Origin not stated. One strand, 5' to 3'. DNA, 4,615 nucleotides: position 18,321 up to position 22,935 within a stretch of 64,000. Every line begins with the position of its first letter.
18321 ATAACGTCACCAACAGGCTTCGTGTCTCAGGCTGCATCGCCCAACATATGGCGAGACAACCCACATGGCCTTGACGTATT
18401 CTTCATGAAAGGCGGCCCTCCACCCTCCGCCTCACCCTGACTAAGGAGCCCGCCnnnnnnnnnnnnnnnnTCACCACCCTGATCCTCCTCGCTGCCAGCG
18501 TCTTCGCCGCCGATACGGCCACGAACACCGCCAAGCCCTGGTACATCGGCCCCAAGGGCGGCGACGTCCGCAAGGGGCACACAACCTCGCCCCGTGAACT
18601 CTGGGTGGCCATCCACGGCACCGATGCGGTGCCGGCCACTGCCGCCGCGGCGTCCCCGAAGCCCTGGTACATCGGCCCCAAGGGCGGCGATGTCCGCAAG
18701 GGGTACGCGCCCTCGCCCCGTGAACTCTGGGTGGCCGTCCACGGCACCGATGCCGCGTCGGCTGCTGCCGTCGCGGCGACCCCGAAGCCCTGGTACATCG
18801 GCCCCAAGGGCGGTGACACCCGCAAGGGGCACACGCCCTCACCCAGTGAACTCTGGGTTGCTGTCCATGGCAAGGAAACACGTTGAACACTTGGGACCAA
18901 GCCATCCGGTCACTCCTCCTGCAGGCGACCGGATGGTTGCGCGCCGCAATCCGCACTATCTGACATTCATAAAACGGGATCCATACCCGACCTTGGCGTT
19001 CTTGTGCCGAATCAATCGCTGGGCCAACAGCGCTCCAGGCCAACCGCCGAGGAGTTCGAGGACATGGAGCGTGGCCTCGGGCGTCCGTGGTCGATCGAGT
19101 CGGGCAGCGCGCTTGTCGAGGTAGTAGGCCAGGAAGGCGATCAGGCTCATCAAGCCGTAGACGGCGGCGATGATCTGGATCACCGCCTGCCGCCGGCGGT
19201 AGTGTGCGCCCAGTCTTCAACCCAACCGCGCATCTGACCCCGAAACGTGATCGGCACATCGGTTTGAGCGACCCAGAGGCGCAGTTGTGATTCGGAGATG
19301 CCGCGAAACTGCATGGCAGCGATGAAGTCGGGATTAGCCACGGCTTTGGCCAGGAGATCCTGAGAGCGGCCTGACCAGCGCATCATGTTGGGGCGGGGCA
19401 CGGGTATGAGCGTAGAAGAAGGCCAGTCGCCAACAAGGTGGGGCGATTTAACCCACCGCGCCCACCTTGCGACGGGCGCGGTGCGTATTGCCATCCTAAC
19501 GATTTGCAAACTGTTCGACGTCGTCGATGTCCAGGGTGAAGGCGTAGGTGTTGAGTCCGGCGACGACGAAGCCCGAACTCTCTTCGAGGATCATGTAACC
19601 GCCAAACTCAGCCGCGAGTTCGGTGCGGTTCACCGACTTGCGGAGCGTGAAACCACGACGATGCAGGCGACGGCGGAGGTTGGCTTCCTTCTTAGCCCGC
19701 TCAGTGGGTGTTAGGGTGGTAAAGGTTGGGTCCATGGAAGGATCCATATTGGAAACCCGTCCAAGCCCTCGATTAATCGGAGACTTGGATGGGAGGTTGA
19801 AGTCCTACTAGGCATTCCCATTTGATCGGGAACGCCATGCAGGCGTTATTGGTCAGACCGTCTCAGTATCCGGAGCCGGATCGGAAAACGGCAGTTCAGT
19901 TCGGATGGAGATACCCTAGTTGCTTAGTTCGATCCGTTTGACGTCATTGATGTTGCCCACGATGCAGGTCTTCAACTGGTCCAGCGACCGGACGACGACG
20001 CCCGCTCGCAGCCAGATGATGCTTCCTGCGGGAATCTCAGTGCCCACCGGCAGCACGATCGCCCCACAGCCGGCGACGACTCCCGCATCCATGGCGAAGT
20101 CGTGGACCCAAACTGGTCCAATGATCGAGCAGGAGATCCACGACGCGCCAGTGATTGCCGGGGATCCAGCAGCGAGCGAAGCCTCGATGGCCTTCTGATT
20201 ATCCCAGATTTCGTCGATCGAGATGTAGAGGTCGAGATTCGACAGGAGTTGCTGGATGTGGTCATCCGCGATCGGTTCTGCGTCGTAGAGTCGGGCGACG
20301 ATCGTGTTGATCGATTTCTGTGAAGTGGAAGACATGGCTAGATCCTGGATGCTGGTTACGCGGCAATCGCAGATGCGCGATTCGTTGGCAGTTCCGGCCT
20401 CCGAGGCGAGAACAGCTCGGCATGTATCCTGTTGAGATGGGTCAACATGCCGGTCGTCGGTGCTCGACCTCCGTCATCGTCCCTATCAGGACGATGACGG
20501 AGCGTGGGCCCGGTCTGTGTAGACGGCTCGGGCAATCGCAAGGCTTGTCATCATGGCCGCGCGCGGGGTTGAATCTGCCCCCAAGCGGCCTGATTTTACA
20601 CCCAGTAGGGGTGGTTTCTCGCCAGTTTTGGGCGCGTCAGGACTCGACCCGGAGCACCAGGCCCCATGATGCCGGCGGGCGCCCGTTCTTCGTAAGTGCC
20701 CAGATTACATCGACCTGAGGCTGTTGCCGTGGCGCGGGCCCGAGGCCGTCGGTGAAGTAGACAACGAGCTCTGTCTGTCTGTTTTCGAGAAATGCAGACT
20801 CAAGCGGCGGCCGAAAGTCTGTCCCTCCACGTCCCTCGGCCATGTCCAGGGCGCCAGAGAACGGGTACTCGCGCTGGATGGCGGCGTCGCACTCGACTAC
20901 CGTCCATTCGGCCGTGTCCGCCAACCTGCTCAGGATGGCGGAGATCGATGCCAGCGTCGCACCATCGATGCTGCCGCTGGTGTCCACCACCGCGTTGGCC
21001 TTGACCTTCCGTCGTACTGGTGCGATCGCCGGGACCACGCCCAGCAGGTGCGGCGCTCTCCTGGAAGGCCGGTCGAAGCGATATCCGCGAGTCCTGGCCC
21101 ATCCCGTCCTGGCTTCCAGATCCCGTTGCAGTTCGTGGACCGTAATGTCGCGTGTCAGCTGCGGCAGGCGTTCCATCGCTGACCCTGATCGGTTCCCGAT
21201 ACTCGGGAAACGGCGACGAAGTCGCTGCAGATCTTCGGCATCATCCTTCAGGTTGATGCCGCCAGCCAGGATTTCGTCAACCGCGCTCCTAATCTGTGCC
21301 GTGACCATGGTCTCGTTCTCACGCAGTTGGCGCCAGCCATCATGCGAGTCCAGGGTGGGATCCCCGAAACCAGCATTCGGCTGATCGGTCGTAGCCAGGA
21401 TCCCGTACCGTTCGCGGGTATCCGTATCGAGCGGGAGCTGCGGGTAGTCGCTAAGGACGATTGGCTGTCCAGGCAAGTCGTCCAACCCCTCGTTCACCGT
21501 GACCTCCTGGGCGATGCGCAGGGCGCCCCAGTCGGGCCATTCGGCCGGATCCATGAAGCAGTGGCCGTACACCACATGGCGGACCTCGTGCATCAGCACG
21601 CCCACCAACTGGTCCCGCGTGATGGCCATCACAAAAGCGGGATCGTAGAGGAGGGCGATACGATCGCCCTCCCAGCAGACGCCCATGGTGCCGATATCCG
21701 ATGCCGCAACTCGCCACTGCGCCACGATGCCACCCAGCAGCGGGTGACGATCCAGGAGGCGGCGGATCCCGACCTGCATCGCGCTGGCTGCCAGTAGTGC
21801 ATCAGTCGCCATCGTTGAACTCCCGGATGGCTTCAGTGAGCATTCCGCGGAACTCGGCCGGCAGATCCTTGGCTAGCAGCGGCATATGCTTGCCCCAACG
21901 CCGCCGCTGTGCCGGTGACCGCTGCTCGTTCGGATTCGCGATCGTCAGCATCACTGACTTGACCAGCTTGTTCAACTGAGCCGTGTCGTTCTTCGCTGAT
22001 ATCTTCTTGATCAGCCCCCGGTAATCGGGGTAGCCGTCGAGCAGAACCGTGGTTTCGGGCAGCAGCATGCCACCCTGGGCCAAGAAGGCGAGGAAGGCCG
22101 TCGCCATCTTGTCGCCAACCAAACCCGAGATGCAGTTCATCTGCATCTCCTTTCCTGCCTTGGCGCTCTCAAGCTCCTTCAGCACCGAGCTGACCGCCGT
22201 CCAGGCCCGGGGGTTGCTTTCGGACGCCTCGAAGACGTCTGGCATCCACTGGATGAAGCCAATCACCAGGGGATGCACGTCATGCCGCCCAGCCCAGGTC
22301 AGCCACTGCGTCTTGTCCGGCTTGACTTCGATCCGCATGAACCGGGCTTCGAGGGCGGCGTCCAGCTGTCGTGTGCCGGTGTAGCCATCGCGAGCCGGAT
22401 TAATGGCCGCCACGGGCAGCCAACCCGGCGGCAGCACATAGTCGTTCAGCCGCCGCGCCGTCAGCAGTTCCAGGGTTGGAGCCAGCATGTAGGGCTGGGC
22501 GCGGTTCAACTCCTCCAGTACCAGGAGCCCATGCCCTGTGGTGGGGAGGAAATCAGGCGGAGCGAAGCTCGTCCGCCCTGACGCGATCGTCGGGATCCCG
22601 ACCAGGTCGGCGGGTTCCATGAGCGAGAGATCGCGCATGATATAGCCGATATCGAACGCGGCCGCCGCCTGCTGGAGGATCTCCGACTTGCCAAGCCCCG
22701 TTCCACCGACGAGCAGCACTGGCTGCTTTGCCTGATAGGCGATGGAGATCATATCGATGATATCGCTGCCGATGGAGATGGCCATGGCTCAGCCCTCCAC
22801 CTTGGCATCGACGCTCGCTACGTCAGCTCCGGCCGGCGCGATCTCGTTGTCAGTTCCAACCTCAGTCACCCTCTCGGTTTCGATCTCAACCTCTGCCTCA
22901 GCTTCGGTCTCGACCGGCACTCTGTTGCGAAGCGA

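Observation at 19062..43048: ~24-kb integrated element beside tRNA-Gly with a near-complete private replisome and no recognisable virion or conjugation genes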

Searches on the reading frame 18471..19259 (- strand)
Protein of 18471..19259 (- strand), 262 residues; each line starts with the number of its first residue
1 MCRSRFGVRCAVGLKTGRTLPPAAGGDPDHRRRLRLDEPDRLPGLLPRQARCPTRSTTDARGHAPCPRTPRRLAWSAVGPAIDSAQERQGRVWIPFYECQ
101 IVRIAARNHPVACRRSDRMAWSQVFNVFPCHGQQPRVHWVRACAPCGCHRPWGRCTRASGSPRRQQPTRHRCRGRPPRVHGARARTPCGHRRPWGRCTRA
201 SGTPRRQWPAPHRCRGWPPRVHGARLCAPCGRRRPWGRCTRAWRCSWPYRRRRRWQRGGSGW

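Call 10: search_protein_families(library=pfam, max_evalue=0.01, proteins=[window:18471-19259:-])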
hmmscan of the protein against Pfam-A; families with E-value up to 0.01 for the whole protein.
window:18471-19259:- (262 aa): 0 families

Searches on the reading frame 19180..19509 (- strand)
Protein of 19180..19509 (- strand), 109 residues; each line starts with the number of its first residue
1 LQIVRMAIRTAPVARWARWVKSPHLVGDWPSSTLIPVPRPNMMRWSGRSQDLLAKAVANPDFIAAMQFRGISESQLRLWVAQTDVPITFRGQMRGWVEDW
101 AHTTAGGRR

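Call 10: search_protein_families(library=pfam, max_evalue=0.01, proteins=[window:19180-19509:-])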
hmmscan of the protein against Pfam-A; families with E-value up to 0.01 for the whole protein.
window:19180-19509:- (109 aa): 0 families

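Call 48: search_protein_families(library=phrogs, max_evalue=0.01, proteins=[window:19180-19509:-])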
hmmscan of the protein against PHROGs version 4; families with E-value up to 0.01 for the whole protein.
window:19180-19509:- (109 aa): 0 families

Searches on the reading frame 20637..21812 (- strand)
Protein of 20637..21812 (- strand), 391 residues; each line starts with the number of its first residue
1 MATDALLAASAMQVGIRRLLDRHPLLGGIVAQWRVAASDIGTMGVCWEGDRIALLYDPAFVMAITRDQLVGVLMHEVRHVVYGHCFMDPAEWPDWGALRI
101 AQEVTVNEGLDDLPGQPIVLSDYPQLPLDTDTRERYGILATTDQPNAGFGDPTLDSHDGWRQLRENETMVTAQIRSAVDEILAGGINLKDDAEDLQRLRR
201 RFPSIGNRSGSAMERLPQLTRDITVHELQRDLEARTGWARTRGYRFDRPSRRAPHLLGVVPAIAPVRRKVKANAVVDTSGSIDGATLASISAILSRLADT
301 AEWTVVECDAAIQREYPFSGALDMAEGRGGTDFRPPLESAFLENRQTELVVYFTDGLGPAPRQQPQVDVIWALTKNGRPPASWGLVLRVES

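Call 10: search_protein_families(library=pfam, max_evalue=0.01, proteins=[window:20637-21812:-])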
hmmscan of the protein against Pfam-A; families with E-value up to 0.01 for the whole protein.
window:20637-21812:- (391 aa): 2 families
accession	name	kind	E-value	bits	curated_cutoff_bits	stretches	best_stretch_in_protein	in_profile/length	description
PF09967.15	DUF2201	-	7.5e-16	58.8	26.4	1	275-389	4-122/123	VWA-like domain (DUF2201)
PF13203.12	DUF2201_N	-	2.2e-09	37.8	23.2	1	13-111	7-100/271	Putative metallopeptidase domain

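Call 14: search_protein_families(library=ncbifam, max_evalue=0.01, proteins=[window:20637-21812:-])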
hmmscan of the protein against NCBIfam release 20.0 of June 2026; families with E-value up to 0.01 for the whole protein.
window:20637-21812:- (391 aa): 0 families

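Call 49: search_protein_families(library=phrogs, max_evalue=0.01, proteins=[window:20637-21812:-])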
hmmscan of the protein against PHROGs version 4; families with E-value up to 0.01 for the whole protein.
window:20637-21812:- (391 aa): 1 family
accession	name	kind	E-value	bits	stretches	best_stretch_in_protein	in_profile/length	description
phrog_1314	-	DNA, RNA and nucleotide metabolism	6.3e-28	99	1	18-390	21-391/394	HNH endonuclease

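Call 69: search_protein_families(library=padloc, max_evalue=0.001, proteins=[window:20637-21812:-])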
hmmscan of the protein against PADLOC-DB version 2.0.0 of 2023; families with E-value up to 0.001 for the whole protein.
window:20637-21812:- (391 aa): 0 families

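Call 94: find_related_loci(query=window:20637-21812:-, collection=viral_contigs, flank=10000)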
Query window:20637-21812:- (391 aa) in viral_contigs; peptide patterns used: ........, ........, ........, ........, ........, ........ (x = any residue, [..] = any of these).
6 stretches matched a pattern, but none encodes a relative of the query by tblastn (E <= 1e-3).

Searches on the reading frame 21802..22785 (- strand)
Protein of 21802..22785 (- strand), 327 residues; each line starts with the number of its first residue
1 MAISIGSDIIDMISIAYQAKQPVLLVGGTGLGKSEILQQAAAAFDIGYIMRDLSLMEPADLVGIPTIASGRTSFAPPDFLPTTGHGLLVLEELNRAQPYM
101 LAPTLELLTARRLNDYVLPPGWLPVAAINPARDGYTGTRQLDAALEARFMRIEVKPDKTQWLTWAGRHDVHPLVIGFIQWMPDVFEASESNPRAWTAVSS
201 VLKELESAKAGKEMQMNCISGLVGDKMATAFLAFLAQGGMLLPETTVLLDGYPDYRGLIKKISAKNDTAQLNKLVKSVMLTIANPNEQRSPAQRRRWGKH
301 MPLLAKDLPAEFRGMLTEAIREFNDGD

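Call 10: search_protein_families(library=pfam, max_evalue=0.01, proteins=[window:21802-22785:-])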
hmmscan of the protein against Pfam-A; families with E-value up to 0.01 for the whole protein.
window:21802-22785:- (327 aa): 4 families
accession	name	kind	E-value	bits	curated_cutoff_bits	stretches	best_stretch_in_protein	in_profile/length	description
PF07728.20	AAA_5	-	1.4e-08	35.3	22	1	22-149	1-139/139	AAA domain (dynein-related subfamily)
PF07726.17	AAA_3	-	0.0016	18.7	27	1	23-150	2-130/131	ATPase family associated with various cellular activities (AAA)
PF20030.5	bpMoxR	-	0.0019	17.8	27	1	8-111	19-124/205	MoxR domain in the MoxR-vWA-beta-propeller ternary systems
PF12775.13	AAA_7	-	0.0098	15.9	25.8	0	13-45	26-58/181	P-loop containing dynein motor region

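Call 14: search_protein_families(library=ncbifam, max_evalue=0.01, proteins=[window:21802-22785:-])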
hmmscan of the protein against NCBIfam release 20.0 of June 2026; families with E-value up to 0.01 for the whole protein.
window:21802-22785:- (327 aa): 0 families

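Call 69: search_protein_families(library=padloc, max_evalue=0.001, proteins=[window:21802-22785:-])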
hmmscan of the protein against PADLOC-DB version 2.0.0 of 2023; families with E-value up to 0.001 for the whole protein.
window:21802-22785:- (327 aa): 0 families
